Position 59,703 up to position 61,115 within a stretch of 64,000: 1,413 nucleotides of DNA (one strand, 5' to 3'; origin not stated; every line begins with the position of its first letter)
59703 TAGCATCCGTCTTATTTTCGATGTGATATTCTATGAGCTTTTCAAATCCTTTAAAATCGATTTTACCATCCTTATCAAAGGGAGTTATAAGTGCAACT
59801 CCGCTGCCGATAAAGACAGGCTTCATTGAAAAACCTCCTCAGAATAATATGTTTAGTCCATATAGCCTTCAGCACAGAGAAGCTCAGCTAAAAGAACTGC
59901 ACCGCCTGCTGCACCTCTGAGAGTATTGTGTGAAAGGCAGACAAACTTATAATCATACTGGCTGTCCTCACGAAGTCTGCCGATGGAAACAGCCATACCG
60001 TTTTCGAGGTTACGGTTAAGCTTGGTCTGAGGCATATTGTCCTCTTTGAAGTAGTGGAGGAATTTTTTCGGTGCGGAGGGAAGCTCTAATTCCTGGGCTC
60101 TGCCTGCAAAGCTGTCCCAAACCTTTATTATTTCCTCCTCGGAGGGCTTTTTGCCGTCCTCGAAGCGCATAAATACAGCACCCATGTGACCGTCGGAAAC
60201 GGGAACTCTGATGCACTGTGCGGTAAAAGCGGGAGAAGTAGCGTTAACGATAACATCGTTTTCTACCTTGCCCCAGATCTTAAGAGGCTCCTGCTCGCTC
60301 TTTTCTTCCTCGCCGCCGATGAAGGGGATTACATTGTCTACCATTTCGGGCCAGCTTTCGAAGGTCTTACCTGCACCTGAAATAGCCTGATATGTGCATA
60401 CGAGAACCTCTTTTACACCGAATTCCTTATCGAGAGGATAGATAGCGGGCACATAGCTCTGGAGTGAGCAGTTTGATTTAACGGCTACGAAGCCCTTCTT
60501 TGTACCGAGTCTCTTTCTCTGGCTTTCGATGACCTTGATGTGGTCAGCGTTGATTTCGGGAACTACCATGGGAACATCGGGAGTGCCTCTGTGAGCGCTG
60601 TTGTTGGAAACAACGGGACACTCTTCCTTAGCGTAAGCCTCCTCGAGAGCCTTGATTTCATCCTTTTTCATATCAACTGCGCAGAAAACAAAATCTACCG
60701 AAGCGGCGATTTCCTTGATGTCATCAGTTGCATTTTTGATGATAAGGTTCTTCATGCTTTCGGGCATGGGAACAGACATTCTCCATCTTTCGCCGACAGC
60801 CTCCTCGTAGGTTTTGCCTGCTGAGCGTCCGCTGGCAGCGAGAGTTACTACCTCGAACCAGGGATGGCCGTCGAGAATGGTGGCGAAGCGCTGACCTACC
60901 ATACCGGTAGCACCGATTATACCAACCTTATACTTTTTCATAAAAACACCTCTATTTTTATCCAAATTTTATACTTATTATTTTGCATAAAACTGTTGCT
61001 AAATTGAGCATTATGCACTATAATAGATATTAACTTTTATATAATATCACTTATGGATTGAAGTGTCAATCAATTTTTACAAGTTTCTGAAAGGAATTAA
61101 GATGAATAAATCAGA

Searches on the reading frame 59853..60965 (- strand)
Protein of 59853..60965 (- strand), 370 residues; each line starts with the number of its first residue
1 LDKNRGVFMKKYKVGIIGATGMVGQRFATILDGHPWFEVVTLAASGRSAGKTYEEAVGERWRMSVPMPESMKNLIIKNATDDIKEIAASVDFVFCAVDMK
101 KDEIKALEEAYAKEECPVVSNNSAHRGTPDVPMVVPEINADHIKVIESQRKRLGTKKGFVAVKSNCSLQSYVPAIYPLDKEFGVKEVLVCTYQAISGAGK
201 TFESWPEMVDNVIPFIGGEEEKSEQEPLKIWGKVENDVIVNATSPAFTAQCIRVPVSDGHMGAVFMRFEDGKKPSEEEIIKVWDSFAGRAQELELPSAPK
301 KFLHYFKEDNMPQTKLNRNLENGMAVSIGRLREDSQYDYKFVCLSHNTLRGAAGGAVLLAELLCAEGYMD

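Call 70: search_protein_families(library=pfam, max_evalue=1e-8, proteins=[window:59853-60965:-])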
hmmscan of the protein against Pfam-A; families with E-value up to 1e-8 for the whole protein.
window:59853-60965:- (370 aa): 2 families
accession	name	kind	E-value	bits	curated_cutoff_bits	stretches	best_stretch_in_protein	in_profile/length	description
PF02774.23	Semialdhyde_dhC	-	3.5e-32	112.5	26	1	177-349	3-183/184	Semialdehyde dehydrogenase, dimerisation domain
PF01118.30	Semialdhyde_dh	-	5.3e-30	104.7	26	1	13-144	1-119/121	Semialdehyde dehydrogenase, NAD binding domain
